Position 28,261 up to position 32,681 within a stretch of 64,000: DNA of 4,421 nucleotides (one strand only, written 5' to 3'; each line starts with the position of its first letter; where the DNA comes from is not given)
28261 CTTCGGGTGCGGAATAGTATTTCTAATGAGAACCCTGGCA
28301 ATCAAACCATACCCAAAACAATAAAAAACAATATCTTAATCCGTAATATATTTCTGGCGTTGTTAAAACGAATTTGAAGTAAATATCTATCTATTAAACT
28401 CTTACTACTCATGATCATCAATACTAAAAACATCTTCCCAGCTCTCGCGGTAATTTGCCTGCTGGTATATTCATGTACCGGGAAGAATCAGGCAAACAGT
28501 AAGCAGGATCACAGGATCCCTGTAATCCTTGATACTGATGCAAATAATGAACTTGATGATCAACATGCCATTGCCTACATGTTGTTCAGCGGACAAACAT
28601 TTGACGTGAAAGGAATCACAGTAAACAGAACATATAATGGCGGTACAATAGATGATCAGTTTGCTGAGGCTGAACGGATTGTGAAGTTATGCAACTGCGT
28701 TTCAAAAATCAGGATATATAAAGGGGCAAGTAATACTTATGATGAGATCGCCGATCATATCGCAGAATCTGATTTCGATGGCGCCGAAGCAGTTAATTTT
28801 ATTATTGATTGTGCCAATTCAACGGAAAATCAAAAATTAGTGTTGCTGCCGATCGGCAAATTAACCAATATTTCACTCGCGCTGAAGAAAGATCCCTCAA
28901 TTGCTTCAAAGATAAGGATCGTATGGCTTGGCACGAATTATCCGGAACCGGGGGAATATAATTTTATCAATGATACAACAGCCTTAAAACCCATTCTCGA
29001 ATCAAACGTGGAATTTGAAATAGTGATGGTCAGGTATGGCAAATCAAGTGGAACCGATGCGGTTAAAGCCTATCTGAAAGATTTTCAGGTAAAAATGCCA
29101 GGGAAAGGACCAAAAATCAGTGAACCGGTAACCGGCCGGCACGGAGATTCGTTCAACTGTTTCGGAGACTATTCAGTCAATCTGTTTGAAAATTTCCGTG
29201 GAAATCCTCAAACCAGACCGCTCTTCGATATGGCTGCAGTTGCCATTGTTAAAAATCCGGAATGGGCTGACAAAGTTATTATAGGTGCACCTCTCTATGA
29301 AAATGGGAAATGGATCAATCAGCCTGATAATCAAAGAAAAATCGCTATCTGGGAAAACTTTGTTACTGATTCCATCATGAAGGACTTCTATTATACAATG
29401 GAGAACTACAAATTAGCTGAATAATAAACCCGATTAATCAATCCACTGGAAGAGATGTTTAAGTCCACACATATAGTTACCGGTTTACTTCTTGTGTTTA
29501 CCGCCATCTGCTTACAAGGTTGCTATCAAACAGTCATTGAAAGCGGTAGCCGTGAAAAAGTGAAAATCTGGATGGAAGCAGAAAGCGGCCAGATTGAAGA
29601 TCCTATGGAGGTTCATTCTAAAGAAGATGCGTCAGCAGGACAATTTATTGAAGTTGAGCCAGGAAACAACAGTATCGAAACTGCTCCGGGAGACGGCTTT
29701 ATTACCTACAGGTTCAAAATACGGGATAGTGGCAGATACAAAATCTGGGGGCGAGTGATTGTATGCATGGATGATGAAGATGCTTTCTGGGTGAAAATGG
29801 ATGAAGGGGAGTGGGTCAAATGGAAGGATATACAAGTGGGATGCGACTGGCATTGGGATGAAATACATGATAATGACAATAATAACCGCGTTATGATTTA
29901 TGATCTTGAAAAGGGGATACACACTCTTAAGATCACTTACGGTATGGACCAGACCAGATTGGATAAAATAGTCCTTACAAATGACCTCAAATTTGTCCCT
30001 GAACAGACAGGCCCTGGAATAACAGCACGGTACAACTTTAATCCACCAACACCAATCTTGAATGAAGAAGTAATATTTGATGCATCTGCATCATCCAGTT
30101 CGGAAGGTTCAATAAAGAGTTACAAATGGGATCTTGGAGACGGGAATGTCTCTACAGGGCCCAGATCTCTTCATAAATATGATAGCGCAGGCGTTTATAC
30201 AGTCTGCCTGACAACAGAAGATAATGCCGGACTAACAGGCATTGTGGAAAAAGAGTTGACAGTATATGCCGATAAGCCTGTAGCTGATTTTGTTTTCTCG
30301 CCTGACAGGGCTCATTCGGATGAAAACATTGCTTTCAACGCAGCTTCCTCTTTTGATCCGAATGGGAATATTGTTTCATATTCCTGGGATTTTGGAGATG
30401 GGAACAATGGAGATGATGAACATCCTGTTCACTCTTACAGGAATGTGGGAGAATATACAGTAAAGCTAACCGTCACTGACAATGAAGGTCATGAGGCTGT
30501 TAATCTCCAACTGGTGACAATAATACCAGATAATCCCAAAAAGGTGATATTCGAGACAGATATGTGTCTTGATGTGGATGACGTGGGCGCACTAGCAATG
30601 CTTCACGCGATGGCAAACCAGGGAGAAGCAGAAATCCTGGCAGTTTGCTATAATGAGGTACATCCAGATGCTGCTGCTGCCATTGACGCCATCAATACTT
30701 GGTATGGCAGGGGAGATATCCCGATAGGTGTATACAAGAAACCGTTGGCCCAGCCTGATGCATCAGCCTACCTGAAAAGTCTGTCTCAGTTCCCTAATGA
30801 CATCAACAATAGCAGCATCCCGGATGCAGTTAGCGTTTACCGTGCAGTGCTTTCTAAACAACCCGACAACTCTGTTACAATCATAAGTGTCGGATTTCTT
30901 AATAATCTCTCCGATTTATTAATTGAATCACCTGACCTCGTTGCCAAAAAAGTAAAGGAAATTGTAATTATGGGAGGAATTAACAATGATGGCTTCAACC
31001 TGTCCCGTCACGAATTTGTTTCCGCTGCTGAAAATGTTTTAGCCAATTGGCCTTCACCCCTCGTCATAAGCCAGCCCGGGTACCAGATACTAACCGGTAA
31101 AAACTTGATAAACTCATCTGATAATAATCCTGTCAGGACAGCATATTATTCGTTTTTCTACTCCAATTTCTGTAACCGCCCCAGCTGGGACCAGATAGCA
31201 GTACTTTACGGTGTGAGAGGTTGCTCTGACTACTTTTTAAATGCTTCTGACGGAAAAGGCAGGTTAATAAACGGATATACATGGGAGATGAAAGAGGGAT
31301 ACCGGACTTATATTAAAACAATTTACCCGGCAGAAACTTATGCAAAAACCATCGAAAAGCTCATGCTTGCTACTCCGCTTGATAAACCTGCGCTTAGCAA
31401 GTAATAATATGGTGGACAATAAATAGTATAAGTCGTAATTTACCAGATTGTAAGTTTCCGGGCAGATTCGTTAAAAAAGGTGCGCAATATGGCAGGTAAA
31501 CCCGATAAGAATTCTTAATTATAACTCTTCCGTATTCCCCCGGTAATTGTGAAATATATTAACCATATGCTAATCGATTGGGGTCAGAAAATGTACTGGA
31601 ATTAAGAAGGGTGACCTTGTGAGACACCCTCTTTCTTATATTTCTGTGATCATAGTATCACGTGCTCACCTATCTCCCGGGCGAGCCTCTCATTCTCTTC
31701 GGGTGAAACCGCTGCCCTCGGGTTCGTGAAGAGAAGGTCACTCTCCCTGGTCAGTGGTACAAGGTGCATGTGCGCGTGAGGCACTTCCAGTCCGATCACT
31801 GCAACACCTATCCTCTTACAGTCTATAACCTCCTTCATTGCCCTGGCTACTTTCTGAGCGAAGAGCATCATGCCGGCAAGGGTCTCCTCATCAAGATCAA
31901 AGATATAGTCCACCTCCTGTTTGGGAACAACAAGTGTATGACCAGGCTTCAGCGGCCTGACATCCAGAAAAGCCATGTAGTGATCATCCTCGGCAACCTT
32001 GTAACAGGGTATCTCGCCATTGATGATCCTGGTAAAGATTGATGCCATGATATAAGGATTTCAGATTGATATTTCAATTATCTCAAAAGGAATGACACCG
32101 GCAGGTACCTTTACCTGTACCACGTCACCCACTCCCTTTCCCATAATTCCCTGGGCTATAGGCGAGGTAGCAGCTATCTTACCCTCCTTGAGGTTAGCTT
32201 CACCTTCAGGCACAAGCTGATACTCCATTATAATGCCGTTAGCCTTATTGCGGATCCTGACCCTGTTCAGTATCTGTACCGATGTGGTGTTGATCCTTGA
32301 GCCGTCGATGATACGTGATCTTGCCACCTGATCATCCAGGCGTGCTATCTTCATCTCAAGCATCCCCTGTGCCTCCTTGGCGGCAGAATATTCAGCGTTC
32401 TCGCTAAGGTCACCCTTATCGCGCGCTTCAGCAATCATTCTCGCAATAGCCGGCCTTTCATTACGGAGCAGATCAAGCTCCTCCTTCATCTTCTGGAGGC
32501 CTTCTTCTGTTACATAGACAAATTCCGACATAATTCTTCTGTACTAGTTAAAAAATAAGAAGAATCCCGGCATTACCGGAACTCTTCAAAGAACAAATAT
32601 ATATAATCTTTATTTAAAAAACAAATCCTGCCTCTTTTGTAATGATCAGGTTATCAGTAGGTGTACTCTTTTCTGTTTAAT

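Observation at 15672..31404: Ribose/ribosyl-conjugate-type PUL: three NH-fold lipoproteins, an exported ADP-ribosylglycohydrolase, ribokinase and RbsU-like permease, but no classical glycoside hydrolase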

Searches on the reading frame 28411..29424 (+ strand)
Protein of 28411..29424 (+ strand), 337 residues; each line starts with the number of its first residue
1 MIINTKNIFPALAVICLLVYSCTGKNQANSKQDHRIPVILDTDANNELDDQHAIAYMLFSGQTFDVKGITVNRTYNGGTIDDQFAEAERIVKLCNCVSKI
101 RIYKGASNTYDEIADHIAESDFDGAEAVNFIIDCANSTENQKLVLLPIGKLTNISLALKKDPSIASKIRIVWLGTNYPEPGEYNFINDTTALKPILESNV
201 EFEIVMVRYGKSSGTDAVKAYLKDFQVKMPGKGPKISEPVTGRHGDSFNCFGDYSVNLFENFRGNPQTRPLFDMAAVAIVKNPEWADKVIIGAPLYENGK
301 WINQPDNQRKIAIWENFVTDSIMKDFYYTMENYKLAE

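Call 3: search_protein_families(library=pfam, proteins=[window:28411-29424:+], max_evalue=0.01)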
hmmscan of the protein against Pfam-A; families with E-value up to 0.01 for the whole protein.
window:28411-29424:+ (337 aa): 2 families
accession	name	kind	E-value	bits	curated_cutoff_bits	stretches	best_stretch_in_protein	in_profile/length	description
PF01156.24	IU_nuc_hydro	-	2.4e-24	86.9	34.2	1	38-286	1-250/297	Inosine-uridine preferring nucleoside hydrolase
PF07632.16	Sde182_NH-like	-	0.0016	18.5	26.8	0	38-91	2-54/268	Cellulose-binding Sde182, nucleoside hydrolase-like domain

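Call 7: search_protein_families(library=ncbifam, proteins=[window:28411-29424:+], max_evalue=0.01)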
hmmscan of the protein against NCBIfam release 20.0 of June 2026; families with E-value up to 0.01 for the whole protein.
window:28411-29424:+ (337 aa): 4 families
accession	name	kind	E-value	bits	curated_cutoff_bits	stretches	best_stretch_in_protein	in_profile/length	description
NF052221.1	UridNuclsHydUriH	equivalog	2.4e-11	43.4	450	1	120-184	96-166/310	uridine-preferring nucleoside hydrolase UriH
NF008036.0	PRK10768.1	equivalog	9.8e-11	41.3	382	1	123-207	99-186/304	ribonucleoside hydrolase RihC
NF007417.0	PRK09955.1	equivalog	3.4e-07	29.5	459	1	123-202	100-184/313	ribosylpyrimidine nucleosidase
NF007761.0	PRK10443.1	equivalog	0.0023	17.1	433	1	126-207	103-187/311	pyrimidine-specific ribonucleoside hydrolase RihA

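Call 16: search_solved_structures(query=window:28411-29424:+, max_evalue=1, show_alignments=2)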
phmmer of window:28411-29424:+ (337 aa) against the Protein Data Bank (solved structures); distinct sequences matched with E-value up to 1: 23.
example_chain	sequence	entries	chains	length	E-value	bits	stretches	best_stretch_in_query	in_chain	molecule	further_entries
6ba0_A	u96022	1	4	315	4.3e-06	29.1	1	120-178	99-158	Cytidine/uridine-specific hydrolase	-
1mas_A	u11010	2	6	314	5.1e-06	28.8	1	121-195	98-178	INOSINE-URIDINE NUCLEOSIDE N-RIBOHYDROLASE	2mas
6ba1_A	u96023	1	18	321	6.9e-06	28.4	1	122-176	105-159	Inosine-uridine preferring nucleoside hydrolase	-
8ctm_A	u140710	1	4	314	9e-06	28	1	120-192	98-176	Inosine-uridine preferring nucleoside hydrolase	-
1ezr_A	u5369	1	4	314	1.3e-05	27.5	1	120-178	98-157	NUCLEOSIDE HYDROLASE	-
3t8i_A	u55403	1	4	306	2e-05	26.9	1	127-214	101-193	Purine nucleosidase, (IunH-2)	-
3mkm_A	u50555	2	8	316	2.4e-05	26.6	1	123-202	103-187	Putative uncharacterized protein YeiK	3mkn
1q8f_A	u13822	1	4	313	2.5e-05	26.6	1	123-202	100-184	Pyrimidine nucleoside hydrolase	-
3b9x_A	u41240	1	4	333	2.5e-05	26.6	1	123-202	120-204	Pyrimidine-specific ribonucleoside hydrolase rihB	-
6zk1_A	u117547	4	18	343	0.00011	24.5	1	127-184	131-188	Pyrimidine-specific ribonucleoside hydrolase rihA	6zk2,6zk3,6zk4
5mj7_A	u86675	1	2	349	0.00046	22.4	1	117-182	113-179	Uncharacterized protein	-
4kpo_A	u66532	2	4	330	0.00062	22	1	127-177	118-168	Nucleoside N-ribohydrolase 3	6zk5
5tsq_A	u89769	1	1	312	0.00077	21.7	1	121-193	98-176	IUnH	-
8oic_A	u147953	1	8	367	0.019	17.1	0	140-204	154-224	Inosine-uridine preferring nucleoside hydrolase family protein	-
8oi7_A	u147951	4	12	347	0.021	17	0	140-204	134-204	Inosine-uridine preferring nucleoside hydrolase family protein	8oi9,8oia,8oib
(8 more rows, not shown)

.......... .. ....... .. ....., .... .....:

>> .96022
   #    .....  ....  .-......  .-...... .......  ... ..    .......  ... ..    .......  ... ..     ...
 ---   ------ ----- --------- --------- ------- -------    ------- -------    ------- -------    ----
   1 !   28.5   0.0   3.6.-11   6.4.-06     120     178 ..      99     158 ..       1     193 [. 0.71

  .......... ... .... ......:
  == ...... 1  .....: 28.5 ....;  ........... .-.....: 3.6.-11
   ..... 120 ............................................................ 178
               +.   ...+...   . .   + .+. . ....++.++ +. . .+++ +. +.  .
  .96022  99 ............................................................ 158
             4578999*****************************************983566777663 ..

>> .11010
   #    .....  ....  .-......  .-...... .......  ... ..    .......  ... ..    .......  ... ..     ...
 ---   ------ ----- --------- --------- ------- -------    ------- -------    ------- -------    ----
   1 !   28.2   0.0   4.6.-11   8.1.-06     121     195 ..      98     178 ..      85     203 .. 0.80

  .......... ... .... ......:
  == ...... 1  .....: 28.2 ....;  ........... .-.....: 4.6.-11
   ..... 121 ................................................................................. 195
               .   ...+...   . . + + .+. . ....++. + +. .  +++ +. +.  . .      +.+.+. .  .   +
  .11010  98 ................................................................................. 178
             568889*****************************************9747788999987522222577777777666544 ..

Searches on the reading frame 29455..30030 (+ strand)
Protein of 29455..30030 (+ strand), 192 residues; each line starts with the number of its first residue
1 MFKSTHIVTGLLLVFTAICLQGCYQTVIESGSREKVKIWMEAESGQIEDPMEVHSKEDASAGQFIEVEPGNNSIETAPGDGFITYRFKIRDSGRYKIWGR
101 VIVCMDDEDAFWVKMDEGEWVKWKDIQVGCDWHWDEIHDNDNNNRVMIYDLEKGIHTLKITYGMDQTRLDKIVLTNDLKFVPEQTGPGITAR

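Call 60: search_protein_families(library=pfam, proteins=[window:29455-30030:+], max_evalue=1)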
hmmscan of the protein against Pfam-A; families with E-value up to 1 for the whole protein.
window:29455-30030:+ (192 aa): 1 family
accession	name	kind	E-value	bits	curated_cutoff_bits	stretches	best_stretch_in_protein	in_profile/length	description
PF17829.7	GH115_C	-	0.00078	19.8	24.1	1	65-175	40-159/172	Glycosyl hydrolase family 115 C-terminal domain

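Call 88: search_solved_structures(query=window:29527-30030:+, max_evalue=1, show_alignments=1)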
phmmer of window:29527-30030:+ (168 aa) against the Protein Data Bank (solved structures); distinct sequences matched with E-value up to 1: 2.
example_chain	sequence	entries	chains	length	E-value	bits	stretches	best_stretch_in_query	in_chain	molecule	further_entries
3v9e_A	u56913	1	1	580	0.61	13.3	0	33-73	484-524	Laccase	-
3sqr_A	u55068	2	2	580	0.63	13.2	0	33-72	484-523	laccase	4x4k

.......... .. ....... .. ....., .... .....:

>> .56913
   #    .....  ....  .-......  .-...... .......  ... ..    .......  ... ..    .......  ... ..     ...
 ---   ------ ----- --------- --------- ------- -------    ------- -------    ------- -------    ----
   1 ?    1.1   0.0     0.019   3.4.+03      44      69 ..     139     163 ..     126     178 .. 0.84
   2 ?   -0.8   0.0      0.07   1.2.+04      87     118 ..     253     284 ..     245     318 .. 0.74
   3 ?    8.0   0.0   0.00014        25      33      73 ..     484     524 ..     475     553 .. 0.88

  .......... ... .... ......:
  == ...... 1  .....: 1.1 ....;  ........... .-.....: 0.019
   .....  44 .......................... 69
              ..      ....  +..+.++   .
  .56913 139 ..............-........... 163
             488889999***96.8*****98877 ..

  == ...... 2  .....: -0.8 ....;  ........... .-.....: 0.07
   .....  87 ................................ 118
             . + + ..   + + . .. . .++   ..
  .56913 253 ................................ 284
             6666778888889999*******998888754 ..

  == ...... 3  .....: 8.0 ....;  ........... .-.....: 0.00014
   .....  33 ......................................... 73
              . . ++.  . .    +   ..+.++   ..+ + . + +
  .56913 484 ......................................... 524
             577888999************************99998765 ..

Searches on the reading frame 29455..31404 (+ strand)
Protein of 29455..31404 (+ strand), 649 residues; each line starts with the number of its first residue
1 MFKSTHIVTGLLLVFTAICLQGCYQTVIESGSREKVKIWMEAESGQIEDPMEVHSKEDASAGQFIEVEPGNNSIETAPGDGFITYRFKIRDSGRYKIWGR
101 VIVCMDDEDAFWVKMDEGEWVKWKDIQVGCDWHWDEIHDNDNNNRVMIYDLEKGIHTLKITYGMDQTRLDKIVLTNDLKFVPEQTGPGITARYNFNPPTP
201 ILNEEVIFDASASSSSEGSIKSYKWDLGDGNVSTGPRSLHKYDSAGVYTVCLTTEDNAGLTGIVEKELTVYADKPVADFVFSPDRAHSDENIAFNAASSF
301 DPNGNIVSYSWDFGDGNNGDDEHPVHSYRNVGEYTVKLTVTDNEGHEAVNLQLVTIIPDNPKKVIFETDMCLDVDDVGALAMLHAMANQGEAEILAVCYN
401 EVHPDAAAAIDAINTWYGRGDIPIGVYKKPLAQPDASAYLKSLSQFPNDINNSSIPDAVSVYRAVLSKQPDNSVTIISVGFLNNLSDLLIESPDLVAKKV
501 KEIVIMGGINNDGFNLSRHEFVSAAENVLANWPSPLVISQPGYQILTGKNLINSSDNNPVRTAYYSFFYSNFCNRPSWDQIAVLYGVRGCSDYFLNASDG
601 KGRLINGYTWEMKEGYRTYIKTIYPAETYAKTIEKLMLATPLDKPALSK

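Call 3: search_protein_families(library=pfam, proteins=[window:29455-31404:+], max_evalue=0.01)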
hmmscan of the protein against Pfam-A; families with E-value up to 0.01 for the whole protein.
window:29455-31404:+ (649 aa): 6 families
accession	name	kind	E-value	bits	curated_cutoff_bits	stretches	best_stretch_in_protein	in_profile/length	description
PF18911.6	PKD_4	-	4e-41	139.4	27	2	273-348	2-76/85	PKD domain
PF00801.26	PKD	-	2.1e-27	95.3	23.5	2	286-353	11-78/80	PKD domain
PF01156.24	IU_nuc_hydro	-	3.8e-11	43.6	34.2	1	364-511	1-151/297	Inosine-uridine preferring nucleoside hydrolase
PF22352.2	K319L-like_PKD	-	1.4e-10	41.4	27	2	290-349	12-77/84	K319L-like, PKD domain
PF18981.6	InlK_D3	-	0.0024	18.3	25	0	330-353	48-71/75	Internalin K domain (D3/D4)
PF17829.7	GH115_C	-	0.0076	16.5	24.1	0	66-175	41-159/172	Glycosyl hydrolase family 115 C-terminal domain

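Call 7: search_protein_families(library=ncbifam, proteins=[window:29455-31404:+], max_evalue=0.01)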
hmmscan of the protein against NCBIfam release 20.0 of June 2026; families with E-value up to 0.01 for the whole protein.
window:29455-31404:+ (649 aa): 7 families
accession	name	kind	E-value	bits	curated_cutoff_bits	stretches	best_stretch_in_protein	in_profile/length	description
TIGR00864.1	PCC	subfamily_domain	4.4e-10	36.6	1861.4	2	213-259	1418-1464/2700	polycystin cation channel protein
NF008036.0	PRK10768.1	equivalog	3.7e-07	29.6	382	1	445-522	90-165/304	ribonucleoside hydrolase RihC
NF058578.1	CPR_pilus_PamR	equivalog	8.2e-07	28.2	300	1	324-358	206-239/297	pilus system RbmA-like protein PamR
NF041355.1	XopQ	equivalog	2.4e-06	26.6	500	1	456-512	155-210/402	type III secretion system effector XopQ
NF007761.0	PRK10443.1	equivalog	0.00013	21.1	433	1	445-516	91-160/311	pyrimidine-specific ribonucleoside hydrolase RihA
NF033932.1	LapB_rpt_80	domain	0.00052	20.2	45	0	332-365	1-34/83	LapB repeat-containing protein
NF052221.1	UridNuclsHydUriH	equivalog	0.0037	16.5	450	1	464-522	110-166/310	uridine-preferring nucleoside hydrolase UriH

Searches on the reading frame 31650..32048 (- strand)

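Call 9: search_protein_families(library=pfam, proteins=[window:31650-32048:-], max_evalue=0.001)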
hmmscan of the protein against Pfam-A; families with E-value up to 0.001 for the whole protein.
window:31650-32048:- (132 aa): 3 families
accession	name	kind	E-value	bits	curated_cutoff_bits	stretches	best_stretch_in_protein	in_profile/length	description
PF01230.28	HIT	-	1.8e-20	73.8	21.5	1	11-99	2-95/98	HIT domain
PF11969.13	DcpS_C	-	8.6e-11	42.7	24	1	4-103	3-106/114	Scavenger mRNA decapping enzyme C-term binding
PF04677.20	CwfJ_C_1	-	0.00064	20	21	1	22-103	34-113/122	Protein similar to CwfJ C-terminus 1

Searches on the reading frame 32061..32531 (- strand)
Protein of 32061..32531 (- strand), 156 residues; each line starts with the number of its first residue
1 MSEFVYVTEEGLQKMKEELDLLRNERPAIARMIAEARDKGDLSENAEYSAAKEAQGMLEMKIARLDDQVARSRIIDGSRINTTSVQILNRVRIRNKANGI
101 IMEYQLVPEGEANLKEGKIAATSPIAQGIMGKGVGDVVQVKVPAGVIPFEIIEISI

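Call 9: search_protein_families(library=pfam, proteins=[window:32061-32531:-], max_evalue=0.001)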
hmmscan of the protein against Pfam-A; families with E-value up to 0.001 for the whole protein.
window:32061-32531:- (156 aa): 2 families
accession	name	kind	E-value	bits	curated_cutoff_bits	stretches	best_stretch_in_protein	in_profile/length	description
PF03449.20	GreA_GreB_N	-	8.1e-26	90.5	24.5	1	5-74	1-71/71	Transcription elongation factor, N-terminal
PF01272.25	GreA_GreB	-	6.3e-19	68.2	26.9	1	83-155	4-76/77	Transcription elongation factor, GreA/GreB, C-term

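Call 79: find_encoding_contigs(protein=window:32061-32531:-, flank=8000, max_places=6)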
Protein window:32061-32531:- (156 aa): 18 contigs read that carry it; 6 places shown.
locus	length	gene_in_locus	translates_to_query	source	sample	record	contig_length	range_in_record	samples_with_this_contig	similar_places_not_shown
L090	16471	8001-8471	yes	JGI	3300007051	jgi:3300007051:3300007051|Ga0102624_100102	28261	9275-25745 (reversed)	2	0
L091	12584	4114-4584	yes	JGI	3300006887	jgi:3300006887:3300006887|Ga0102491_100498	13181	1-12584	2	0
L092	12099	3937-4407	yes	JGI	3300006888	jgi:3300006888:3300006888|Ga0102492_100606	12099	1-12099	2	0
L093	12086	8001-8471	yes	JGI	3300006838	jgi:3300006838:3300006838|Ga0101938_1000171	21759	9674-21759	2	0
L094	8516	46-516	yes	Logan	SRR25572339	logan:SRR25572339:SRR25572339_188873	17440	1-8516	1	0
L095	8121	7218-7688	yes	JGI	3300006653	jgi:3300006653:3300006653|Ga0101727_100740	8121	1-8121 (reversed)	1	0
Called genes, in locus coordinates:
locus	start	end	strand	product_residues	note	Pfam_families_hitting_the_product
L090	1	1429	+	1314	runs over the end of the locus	?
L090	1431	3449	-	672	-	PF02922:CBM_48 (weak), PF00128:Alpha-amylase, PF02806:Alpha-amylase_C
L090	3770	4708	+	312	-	PF06574:FAD_syn, PF01687:Flavokinase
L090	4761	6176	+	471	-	PF05221:AdoHcyase, PF00670:AdoHcyase_NAD, PF02826:2-Hacid_dh_C, PF07991:KARI_N (weak)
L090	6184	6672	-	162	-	-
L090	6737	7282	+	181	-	-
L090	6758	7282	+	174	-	-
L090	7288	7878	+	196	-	-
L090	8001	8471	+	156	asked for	PF03449:GreA_GreB_N, PF01272:GreA_GreB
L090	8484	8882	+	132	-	PF11969:DcpS_C, PF01230:HIT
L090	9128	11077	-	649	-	PF00801:PKD, PF18911:PKD_4, PF22352:K319L-like_PKD (faint), PF00801:PKD, PF18911:PKD_4, PF01156:IU_nuc_hydro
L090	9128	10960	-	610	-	PF00801:PKD, PF18911:PKD_4, PF22352:K319L-like_PKD (faint), PF00801:PKD, PF18911:PKD_4, PF01156:IU_nuc_hydro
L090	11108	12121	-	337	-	PF01156:IU_nuc_hydro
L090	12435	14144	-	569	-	PF03747:ADP_ribosyl_GH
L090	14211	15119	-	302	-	PF00294:PfkB, PF08543:Phos_pyr_kin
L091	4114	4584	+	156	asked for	PF03449:GreA_GreB_N, PF01272:GreA_GreB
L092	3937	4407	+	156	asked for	PF03449:GreA_GreB_N, PF01272:GreA_GreB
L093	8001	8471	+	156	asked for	PF03449:GreA_GreB_N, PF01272:GreA_GreB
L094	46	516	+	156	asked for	PF03449:GreA_GreB_N, PF01272:GreA_GreB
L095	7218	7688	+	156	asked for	PF03449:GreA_GreB_N, PF01272:GreA_GreB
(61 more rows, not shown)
